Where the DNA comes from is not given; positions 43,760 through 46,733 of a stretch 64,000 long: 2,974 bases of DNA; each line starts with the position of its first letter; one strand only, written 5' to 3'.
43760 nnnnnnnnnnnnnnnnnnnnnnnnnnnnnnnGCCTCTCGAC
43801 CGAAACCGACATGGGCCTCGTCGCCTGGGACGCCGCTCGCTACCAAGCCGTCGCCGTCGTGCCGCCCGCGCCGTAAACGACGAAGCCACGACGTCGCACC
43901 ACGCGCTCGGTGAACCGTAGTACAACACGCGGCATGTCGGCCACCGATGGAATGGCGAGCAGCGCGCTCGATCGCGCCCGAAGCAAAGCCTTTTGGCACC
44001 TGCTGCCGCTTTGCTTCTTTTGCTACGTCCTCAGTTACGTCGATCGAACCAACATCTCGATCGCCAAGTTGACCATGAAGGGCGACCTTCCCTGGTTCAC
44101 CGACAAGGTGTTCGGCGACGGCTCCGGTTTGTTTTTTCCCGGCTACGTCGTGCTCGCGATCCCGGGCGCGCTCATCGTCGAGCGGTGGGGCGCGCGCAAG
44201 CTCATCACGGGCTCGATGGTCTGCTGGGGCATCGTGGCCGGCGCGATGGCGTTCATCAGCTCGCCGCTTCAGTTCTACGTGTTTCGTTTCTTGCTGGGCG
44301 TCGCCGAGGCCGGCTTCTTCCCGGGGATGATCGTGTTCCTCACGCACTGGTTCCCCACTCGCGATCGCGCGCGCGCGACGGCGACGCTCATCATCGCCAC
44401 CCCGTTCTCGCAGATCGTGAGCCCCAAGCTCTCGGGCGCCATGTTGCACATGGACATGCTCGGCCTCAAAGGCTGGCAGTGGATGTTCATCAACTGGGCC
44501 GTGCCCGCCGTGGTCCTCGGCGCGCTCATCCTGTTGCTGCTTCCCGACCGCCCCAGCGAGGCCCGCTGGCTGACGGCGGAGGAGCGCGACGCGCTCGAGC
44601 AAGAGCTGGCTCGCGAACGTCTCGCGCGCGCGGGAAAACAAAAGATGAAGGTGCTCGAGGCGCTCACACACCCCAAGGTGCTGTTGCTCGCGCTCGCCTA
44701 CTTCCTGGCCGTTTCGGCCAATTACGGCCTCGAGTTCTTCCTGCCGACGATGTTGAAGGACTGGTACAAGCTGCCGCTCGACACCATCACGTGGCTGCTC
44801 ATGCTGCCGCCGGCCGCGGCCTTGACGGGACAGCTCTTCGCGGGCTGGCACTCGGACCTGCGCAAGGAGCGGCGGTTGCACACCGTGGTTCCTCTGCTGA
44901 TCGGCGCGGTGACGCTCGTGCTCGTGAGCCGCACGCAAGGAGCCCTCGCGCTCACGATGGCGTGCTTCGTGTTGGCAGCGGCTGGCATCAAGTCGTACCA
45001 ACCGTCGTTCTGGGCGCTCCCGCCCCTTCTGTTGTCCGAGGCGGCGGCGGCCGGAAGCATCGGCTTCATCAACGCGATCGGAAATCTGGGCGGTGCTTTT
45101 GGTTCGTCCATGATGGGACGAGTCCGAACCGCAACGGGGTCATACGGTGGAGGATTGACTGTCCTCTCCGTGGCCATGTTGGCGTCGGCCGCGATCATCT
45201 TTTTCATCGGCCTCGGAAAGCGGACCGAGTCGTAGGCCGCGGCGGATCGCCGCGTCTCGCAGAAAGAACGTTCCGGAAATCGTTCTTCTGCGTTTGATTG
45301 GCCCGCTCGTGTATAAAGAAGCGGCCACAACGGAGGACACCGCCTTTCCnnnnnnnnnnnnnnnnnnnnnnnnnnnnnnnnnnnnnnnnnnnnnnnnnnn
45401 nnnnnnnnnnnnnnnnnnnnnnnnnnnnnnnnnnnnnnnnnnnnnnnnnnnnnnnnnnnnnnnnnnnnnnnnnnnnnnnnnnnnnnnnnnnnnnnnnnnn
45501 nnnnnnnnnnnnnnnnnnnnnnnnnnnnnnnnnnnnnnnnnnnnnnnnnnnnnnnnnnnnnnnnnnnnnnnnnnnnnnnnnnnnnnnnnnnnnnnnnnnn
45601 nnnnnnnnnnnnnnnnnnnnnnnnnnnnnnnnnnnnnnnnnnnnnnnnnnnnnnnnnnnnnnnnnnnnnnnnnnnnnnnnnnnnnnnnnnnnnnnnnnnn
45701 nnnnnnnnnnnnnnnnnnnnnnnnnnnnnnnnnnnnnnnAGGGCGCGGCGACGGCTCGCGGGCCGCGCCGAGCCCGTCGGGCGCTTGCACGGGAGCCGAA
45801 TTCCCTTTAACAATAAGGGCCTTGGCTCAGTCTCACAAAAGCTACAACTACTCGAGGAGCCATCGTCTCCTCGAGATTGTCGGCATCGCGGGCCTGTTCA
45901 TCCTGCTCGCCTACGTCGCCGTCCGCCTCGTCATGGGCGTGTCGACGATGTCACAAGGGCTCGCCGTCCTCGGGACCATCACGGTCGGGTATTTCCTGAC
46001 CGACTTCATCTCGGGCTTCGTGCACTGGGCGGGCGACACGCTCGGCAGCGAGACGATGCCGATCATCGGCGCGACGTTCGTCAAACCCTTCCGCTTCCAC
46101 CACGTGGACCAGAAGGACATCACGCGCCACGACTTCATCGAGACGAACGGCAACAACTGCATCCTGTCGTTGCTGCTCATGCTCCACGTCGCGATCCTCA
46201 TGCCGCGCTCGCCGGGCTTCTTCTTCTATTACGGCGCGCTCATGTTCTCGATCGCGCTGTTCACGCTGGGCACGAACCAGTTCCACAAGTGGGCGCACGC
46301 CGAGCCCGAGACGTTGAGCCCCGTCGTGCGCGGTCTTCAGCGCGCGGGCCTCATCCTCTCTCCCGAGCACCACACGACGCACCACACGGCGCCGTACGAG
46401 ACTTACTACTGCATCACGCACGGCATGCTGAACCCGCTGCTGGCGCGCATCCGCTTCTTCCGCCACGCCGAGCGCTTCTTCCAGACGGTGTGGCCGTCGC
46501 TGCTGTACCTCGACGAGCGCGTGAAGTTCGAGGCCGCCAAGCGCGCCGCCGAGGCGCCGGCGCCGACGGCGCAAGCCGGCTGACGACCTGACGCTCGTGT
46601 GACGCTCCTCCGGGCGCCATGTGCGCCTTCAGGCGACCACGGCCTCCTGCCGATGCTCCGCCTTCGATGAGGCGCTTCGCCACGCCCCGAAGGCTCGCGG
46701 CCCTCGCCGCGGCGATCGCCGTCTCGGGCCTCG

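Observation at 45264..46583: Small AT-hook (HMGA-like) zinc-knuckle protein adjacent to a CarF/TMEM189-like desaturase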

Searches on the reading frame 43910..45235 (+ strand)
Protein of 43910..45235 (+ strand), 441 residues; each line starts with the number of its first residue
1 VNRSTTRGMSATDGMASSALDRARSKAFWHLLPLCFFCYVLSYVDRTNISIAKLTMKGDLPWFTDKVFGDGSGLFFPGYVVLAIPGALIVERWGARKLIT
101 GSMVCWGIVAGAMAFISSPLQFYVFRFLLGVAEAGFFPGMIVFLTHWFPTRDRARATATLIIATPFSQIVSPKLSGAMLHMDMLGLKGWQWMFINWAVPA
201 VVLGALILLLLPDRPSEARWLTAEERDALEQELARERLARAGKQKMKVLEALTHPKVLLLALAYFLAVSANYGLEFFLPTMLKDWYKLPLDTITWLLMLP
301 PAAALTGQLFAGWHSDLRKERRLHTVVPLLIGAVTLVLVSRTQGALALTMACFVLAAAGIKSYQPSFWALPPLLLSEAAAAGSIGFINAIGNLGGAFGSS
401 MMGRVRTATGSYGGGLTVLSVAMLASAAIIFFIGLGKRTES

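Call 6: search_protein_families(library=pfam, proteins=[window:43910-45235:+], max_evalue=0.1)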
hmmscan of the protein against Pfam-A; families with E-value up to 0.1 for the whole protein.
window:43910-45235:+ (441 aa): 1 family
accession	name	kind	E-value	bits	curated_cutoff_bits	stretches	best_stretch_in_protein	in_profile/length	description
PF07690.21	MFS_1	-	1.1e-46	159.9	33.4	1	36-398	2-346/347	Major Facilitator Superfamily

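Call 7: search_protein_families(library=ncbifam, proteins=[window:43910-45235:+], max_evalue=0.1)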
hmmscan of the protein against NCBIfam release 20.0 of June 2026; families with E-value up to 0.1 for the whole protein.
window:43910-45235:+ (441 aa): 21 families
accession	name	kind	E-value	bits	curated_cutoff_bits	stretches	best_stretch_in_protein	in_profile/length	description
TIGR00893.1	2A0114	subfamily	7e-83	278.8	395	1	38-432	2-397/399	D-galactonate transporter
TIGR02332.1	HpaX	equivalog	8e-77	259.1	615.4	1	26-419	4-406/412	4-hydroxyphenylacetate permease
TIGR00881.1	2A0104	subfamily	1.4e-31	109.9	407.75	1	36-406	1-370/379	phosphoglycerate transporter protein PgtP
TIGR00886.1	2A0108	subfamily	4.5e-20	72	311.7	1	82-395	53-368/368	NarK family nitrate/nitrite MFS transporter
TIGR00895.1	2A0115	subfamily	8.2e-19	67.8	418.55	1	28-403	15-395/398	aromatic acid/H+ symport family MFS transporter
TIGR00894.1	2A0114euk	subfamily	2.3e-15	56.1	626.45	1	75-317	85-323/465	Na(+)-dependent inorganic phosphate cotransporter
NF008433.0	PRK11273.1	equivalog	1e-13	51.3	748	1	15-431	14-432/452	glycerol-3-phosphate transporter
TIGR00712.1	glpT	equivalog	2.5e-13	49.9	632.55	1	18-430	17-432/440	glycerol-3-phosphate transporter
NF008586.0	PRK11551.1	equivalog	8.4e-13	48.1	410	1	30-435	15-396/406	3-(3-hydroxy-phenyl)propionate transporter MhpT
NF053517.1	HbztTptrPcaK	equivalog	5.1e-11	42.2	770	1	22-430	11-426/437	4-hydroxybenzoate transporter PcaK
NF049980.1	SfMCT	equivalog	4.7e-10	38.7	320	1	82-420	53-376/378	L-lactate MFS transporter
NF047787.1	PhglyTportPgtP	equivalog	5.4e-10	38.6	750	1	35-425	34-428/451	phosphoglycerate transporter PgtP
NF003024.0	PRK03893.1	subfamily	2e-09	36.8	604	2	255-435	276-453/497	sialate:H+ symport family MFS transporter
TIGR00898.1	2A0119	subfamily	2.3e-09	36.5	550.75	1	75-246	135-290/506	cation transport protein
TIGR00880.1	2_A_01_02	superfamily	1e-06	28.9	131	1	80-213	12-140/141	multidrug resistance protein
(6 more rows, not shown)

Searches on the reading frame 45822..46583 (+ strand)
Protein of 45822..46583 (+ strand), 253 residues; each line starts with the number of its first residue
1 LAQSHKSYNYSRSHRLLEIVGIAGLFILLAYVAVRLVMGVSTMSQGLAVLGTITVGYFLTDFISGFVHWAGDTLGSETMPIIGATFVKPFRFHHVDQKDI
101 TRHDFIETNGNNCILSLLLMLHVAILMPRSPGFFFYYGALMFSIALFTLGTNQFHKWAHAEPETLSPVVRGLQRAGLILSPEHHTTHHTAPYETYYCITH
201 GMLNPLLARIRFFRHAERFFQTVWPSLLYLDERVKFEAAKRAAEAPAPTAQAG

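Call 6: search_protein_families(library=pfam, proteins=[window:45822-46583:+], max_evalue=0.1)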
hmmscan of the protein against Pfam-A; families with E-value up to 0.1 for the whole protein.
window:45822-46583:+ (253 aa): 1 family
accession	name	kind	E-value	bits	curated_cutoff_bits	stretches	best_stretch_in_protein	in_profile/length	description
PF10520.15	Lipid_desat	-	7.5e-52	176.3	26.4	1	57-222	1-166/175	Lipid desaturase domain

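Call 7: search_protein_families(library=ncbifam, proteins=[window:45822-46583:+], max_evalue=0.1)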
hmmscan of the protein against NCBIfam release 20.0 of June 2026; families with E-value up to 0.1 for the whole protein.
window:45822-46583:+ (253 aa): 2 families
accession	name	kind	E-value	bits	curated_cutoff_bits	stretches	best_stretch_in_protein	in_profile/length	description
NF045946.1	PlasmethDesatCarF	equivalog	4.6e-68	229.6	500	1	9-244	20-249/269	plasmanylethanolamine desaturase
NF049857.1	InaC_CT813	equivalog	0.039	13.9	200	1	5-54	23-74/241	inclusion membrane protein InaC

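Call 18: find_homologous_proteins(query=window:45822-46583:+, max_evalue=1e-10)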
Query window:45822-46583:+ (253 aa): 1320 proteins with E <= 1e-10 among 5337 candidates; the best 120 are listed.
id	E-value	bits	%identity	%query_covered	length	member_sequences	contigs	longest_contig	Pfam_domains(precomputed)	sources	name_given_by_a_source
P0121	3.6e-168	575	100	100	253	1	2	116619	PF10520.16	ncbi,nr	ncbi:MAG TPA: fatty acid desaturase CarF family protein [Polyangia bacterium]|nr:fatty acid desatura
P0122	7.0e-140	483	84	94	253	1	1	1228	PF10520.16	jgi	jgi:hypothetical protein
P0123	8.9e-135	466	80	93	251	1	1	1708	PF10520.16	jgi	jgi:hypothetical protein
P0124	2.1e-134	465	81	93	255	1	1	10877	PF10520.16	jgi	jgi:hypothetical protein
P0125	5.4e-134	463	83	94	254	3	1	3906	PF10520.16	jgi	jgi:ubiquitin-conjugating enzyme E2 variant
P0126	7.0e-133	460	81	91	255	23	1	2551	PF10520.16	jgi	jgi:ubiquitin-conjugating enzyme E2 variant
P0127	8.7e-132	456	81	96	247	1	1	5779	PF10520.16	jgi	jgi:hypothetical protein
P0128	1.0e-131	456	81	92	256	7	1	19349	PF10520.16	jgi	jgi:ubiquitin-conjugating enzyme E2 variant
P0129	1.3e-131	455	80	95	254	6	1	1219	PF10520.16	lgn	-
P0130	8.6e-130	449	78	99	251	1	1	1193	PF10520.16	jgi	jgi:Lipid desaturase domain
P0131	1.4e-129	449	80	96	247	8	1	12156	PF10520.16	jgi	jgi:ubiquitin-conjugating enzyme E2 variant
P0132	1.9e-129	448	78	98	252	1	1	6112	PF10520.16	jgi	jgi:hypothetical protein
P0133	1.2e-128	446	79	98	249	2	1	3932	PF10520.16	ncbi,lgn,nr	ncbi:MAG: carF [Myxococcales bacterium]|nr:carF [Myxococcales bacterium]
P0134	1.2e-128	446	80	97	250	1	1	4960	PF10520.16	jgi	jgi:plasmanylethanolamine desaturase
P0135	1.9e-128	445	81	92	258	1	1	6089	PF10520.16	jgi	jgi:hypothetical protein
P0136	1.9e-128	445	79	94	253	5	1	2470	PF10520.16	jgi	jgi:hypothetical protein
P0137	2.0e-128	445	80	94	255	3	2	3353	PF10520.16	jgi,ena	jgi:hypothetical protein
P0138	2.9e-128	444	77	98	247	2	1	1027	PF10520.16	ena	-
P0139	3.8e-128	444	79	93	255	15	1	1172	PF10520.16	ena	-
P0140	6.6e-128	443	79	95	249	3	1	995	PF10520.16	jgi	-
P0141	7.5e-128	443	78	93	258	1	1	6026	PF10520.16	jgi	jgi:ubiquitin-conjugating enzyme E2 variant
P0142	9.8e-128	443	80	95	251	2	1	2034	PF10520.16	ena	-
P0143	5.1e-127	440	81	94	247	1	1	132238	PF10520.16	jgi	jgi:ubiquitin-conjugating enzyme E2 variant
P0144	1.0e-126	439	79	94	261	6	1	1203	PF10520.16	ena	-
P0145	1.5e-126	439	76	94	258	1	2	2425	PF10520.16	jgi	jgi:ubiquitin-conjugating enzyme E2 variant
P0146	3.4e-126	438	78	91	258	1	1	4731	PF10520.16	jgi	jgi:hypothetical protein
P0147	4.6e-126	437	75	96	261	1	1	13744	PF10520.16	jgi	jgi:hypothetical protein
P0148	5.2e-126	437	77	97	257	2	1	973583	PF10520.16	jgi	jgi:plasmanylethanolamine desaturase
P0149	8.2e-126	436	78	97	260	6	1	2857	PF10520.16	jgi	jgi:hypothetical protein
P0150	3.1e-125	435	78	92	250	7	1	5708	PF10520.16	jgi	jgi:ubiquitin-conjugating enzyme E2 variant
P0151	4.1e-125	434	77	98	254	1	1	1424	PF10520.16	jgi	jgi:ubiquitin-conjugating enzyme E2 variant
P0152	2.3e-124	432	76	96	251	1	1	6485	PF10520.16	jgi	jgi:hypothetical protein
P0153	3.4e-124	431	77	91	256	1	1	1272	PF10520.16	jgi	jgi:plasmanylethanolamine desaturase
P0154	1.6e-123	429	78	92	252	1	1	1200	PF10520.16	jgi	jgi:hypothetical protein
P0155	1.4e-122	426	77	97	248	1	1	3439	PF10520.16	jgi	jgi:ubiquitin-conjugating enzyme E2 variant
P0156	2.5e-122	425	77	96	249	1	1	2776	PF10520.16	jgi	jgi:hypothetical protein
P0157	2.6e-122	425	81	91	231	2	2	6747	PF10520.16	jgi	jgi:ubiquitin-conjugating enzyme E2 variant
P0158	4.4e-122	424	80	89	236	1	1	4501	PF10520.16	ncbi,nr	ncbi:MAG TPA: fatty acid desaturase family protein [Polyangia bacterium]|nr:fatty acid desaturase fa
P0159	4.6e-120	418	78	87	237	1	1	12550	PF10520.16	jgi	jgi:plasmanylethanolamine desaturase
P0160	8.5e-120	417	74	96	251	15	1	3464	PF10520.16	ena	-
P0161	1.2e-119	416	74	94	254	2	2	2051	PF10520.16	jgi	-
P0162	1.4e-117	409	76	92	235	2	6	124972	PF10520.16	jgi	jgi:ubiquitin-conjugating enzyme E2 variant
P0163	1.5e-114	400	73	94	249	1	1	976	PF10520.16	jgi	jgi:hypothetical protein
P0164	7.5e-114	397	75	92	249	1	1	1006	PF10520.16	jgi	jgi:hypothetical protein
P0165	1.8e-112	393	81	83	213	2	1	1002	PF10520.16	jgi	-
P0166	7.7e-111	387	71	94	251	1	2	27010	PF10520.16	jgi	jgi:plasmanylethanolamine desaturase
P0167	6.6e-106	371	72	91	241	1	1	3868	PF10520.16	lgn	-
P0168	7.1e-95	335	64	95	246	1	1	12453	PF10520.16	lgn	-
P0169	8.2e-93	328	58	95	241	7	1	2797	PF10520.16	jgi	jgi:ubiquitin-conjugating enzyme E2 variant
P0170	1.9e-90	321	62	89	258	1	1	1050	PF10520.16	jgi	jgi:plasmanylethanolamine desaturase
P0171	3.0e-86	307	58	92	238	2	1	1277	PF10520.16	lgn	-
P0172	4.8e-75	270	53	93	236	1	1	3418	PF10520.16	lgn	-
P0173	5.1e-75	270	51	100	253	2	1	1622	PF10520.16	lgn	-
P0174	5.2e-75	270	54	93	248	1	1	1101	PF10520.16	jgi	jgi:hypothetical protein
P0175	9.5e-75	269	53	92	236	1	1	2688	PF10520.16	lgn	-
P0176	2.3e-74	268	50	96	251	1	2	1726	PF10520.16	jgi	-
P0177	9.2e-74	266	51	97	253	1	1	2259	PF10520.16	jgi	jgi:hypothetical protein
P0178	9.5e-74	266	51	94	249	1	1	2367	PF10520.16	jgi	-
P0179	1.5e-73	265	54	94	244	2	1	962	PF04116.20,PF10520.16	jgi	-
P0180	1.9e-73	265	54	93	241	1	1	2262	PF10520.16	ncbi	-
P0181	2.4e-73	265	51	91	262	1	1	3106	PF10520.16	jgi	jgi:plasmanylethanolamine desaturase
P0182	6.6e-73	263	49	93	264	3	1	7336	PF10520.16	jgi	jgi:ubiquitin-conjugating enzyme E2 variant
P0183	1.1e-72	262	51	91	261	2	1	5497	PF10520.16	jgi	jgi:ubiquitin-conjugating enzyme E2 variant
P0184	1.1e-72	262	51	94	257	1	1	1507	PF10520.16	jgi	jgi:hypothetical protein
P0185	1.3e-72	262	51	89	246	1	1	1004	PF10520.16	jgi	jgi:hypothetical protein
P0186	5.1e-72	260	51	91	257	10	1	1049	PF10520.16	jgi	-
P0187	9.6e-72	259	49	94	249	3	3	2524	PF10520.16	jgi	jgi:ubiquitin-conjugating enzyme E2 variant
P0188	1.3e-71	259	50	94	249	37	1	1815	PF10520.16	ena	-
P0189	1.3e-71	259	51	94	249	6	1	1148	PF10520.16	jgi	jgi:hypothetical protein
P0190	1.4e-71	259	53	88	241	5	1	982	PF10520.16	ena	-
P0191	1.7e-71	259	53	87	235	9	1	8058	PF10520.16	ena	-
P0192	2.9e-71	258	55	86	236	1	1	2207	PF10520.16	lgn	-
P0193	4.9e-71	257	49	97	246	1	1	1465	PF10520.16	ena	-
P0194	6.1e-71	257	53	89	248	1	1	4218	PF10520.16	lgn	-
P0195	6.8e-71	257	51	90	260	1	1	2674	PF10520.16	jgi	-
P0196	8.0e-71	256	50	99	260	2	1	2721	PF10520.16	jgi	jgi:hypothetical protein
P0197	1.1e-70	256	54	87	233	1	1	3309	PF10520.16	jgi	jgi:hypothetical protein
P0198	1.1e-70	256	51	96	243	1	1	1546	PF10520.16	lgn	-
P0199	1.3e-70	256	50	93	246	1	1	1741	PF10520.16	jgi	jgi:ubiquitin-conjugating enzyme E2 variant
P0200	1.5e-70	255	48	95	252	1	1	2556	PF10520.16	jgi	jgi:hypothetical protein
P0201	1.6e-70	255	51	92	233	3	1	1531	PF04116.20,PF10520.16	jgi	jgi:ubiquitin-conjugating enzyme E2 variant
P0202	1.7e-70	255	51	92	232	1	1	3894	PF10520.16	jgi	jgi:ubiquitin-conjugating enzyme E2 variant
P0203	2.0e-70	255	48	97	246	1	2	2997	PF10520.16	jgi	jgi:plasmanylethanolamine desaturase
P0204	2.5e-70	255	51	89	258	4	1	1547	PF10520.16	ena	-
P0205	2.7e-70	255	49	95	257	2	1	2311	PF10520.16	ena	-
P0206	2.7e-70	255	52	94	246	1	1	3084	PF10520.16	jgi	jgi:ubiquitin-conjugating enzyme E2 variant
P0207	2.8e-70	255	51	90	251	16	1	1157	PF10520.16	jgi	jgi:ubiquitin-conjugating enzyme E2 variant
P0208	2.8e-70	254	52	89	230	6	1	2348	PF04116.20,PF10520.16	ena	-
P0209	2.9e-70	254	52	88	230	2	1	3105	PF04116.20,PF10520.16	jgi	jgi:hypothetical protein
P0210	3.0e-70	254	47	94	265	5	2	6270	PF10520.16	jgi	-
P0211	3.2e-70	254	50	93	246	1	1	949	PF10520.16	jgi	jgi:ubiquitin-conjugating enzyme E2 variant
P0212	3.2e-70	254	54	91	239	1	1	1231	PF10520.16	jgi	jgi:hypothetical protein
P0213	5.0e-70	254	52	90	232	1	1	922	PF04116.20,PF10520.16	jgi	-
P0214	5.1e-70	254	51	91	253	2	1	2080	PF10520.16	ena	-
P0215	5.3e-70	254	49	90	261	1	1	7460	PF10520.16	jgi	jgi:ubiquitin-conjugating enzyme E2 variant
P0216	6.2e-70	253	52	90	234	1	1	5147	PF10520.16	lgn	-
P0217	6.6e-70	253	53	90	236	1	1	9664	PF10520.16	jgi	jgi:hypothetical protein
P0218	7.4e-70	253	51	91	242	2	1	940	PF10520.16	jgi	jgi:hypothetical protein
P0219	7.4e-70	253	47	99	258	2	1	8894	PF10520.16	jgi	-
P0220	7.5e-70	253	46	100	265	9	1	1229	PF10520.16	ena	-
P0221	7.7e-70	253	47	94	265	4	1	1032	PF10520.16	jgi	-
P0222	8.2e-70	253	53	89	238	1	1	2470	PF10520.16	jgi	jgi:ubiquitin-conjugating enzyme E2 variant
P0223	9.9e-70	253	53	89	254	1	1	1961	PF10520.16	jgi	jgi:hypothetical protein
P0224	1.2e-69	252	52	89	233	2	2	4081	PF10520.16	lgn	-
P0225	1.6e-69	252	54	90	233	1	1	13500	PF10520.16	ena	-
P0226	1.7e-69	252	49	93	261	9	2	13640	PF10520.16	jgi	-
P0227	2.1e-69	252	49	92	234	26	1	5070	PF10520.16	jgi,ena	-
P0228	2.3e-69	252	48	97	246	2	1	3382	PF10520.16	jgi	-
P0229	3.2e-69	251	48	94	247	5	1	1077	PF04116.20,PF10520.16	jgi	jgi:hypothetical protein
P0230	4.0e-69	251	50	92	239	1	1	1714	PF04116.20,PF10520.16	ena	-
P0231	4.1e-69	251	49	97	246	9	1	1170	PF04116.20,PF10520.16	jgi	jgi:ubiquitin-conjugating enzyme E2 variant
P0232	4.5e-69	251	48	96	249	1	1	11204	PF04116.20,PF10520.16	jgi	jgi:ubiquitin-conjugating enzyme E2 variant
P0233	4.8e-69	250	52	89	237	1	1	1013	PF10520.16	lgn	-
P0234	5.1e-69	250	55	90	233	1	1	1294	PF10520.16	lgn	-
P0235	5.4e-69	250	50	94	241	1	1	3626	PF10520.16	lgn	-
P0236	5.9e-69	250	48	92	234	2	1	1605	PF10520.16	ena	-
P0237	6.6e-69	250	49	92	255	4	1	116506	PF10520.16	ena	-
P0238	9.1e-69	250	47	93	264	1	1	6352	PF10520.16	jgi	jgi:hypothetical protein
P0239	1.2e-68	249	48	96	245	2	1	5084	PF10520.16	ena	-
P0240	1.5e-68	249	48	98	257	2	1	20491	PF10520.16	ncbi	ncbi:MAG TPA: fatty acid desaturase CarF family protein [Polyangia bacterium]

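Call 19: find_encoding_contigs(protein=P0168, flank=5000, max_places=2)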
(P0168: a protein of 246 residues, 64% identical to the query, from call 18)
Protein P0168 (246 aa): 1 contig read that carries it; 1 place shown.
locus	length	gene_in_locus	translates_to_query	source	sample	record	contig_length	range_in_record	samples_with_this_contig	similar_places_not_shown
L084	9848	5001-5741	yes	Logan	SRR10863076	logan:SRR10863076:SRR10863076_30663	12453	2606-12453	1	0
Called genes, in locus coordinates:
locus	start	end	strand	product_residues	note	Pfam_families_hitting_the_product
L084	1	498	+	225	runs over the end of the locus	PF06532:NrsF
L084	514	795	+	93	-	PF06865:Ppnp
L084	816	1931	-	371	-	PF13528:Glyco_trans_1_3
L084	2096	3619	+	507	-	PF01590:GAF (faint), PF13185:GAF_2, PF00072:Response_reg, PF00990:GGDEF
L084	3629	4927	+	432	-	PF00512:HisKA, PF02518:HATPase_c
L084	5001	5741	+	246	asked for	PF10520:Lipid_desat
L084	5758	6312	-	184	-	PF01965:DJ-1_PfpI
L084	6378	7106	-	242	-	PF13441:Gly-zipper_YMGG, PF13488:Gly-zipper_Omp (weak), PF00691:OmpA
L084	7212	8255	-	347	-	PF02826:2-Hacid_dh_C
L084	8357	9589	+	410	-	PF07995:GSDH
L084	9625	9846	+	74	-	?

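Call 20: find_encoding_contigs(protein=P0237, flank=5000, max_places=2)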
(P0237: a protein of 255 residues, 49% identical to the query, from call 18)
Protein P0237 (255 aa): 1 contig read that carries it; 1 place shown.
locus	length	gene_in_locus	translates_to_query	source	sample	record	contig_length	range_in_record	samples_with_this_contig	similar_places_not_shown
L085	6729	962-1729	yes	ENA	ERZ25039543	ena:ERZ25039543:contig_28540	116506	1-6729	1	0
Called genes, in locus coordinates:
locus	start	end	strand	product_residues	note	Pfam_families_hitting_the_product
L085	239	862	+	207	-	-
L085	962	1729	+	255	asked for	PF10520:Lipid_desat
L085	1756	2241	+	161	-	PF04461:YajQ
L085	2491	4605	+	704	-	PF03734:YkuD (faint)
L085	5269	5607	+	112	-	-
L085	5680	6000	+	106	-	PF13522:GATase_6, PF13537:GATase_7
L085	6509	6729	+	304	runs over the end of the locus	PF00733:Asn_synthase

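Call 21: find_encoding_contigs(protein=P0240, flank=5000, max_places=2)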
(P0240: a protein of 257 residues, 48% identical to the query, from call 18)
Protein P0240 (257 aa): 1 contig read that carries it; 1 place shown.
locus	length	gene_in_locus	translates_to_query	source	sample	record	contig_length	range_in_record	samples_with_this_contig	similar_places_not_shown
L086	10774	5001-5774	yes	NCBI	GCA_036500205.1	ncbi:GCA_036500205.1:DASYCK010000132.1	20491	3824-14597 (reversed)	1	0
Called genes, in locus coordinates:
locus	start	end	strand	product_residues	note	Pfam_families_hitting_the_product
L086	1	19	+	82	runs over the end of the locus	-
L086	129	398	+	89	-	-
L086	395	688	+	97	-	-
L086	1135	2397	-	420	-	PF00589:Phage_integrase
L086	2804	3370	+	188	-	-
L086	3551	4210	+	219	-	PF01872:RibD_C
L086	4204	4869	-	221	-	-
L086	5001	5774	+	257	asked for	PF10520:Lipid_desat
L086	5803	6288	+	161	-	PF04461:YajQ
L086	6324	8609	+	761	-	-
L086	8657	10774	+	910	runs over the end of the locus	-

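Call 26: search_solved_structures(query=window:45822-46583:+, max_evalue=0.01, show_alignments=2)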
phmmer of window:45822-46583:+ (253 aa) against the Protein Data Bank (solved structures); distinct sequences matched with E-value up to 0.01: 0.

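Call 72: find_related_loci(query=A3, collection=metagenome_contigs, flank=3000)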
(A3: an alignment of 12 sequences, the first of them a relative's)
Query A3 (246 aa) in metagenome_contigs; peptide patterns used: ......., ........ (x = any residue, [..] = any of these).
600 stretches matched a pattern (row limit reached: there are more); 556 encode a relative of the query (tblastn E <= 1e-3); the best 80 are kept; 80 distinct loci.
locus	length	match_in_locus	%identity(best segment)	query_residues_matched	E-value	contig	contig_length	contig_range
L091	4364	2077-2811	78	1-245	8e-135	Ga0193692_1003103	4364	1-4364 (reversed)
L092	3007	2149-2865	65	6-242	5e-102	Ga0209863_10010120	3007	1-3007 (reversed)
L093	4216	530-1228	65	6-236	3e-98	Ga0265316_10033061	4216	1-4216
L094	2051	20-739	62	6-243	5e-102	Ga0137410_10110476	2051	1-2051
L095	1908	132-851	62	6-243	2e-102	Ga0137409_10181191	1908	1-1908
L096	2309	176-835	55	15-234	6e-79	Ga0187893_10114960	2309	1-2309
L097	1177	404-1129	49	5-244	5e-82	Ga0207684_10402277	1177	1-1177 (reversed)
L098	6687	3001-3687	51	7-236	2e-76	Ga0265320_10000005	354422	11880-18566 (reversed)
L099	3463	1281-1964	52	1-229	6e-76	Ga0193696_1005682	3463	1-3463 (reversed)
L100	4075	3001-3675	51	12-236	1e-74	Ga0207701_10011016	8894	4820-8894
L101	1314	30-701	51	12-235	4e-79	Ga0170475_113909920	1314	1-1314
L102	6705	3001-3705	50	1-236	6e-73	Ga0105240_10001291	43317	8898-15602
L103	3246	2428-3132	50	1-236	1e-72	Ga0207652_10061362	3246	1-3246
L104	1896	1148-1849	50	2-236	2e-75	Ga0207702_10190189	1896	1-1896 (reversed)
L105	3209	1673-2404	47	1-242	6e-73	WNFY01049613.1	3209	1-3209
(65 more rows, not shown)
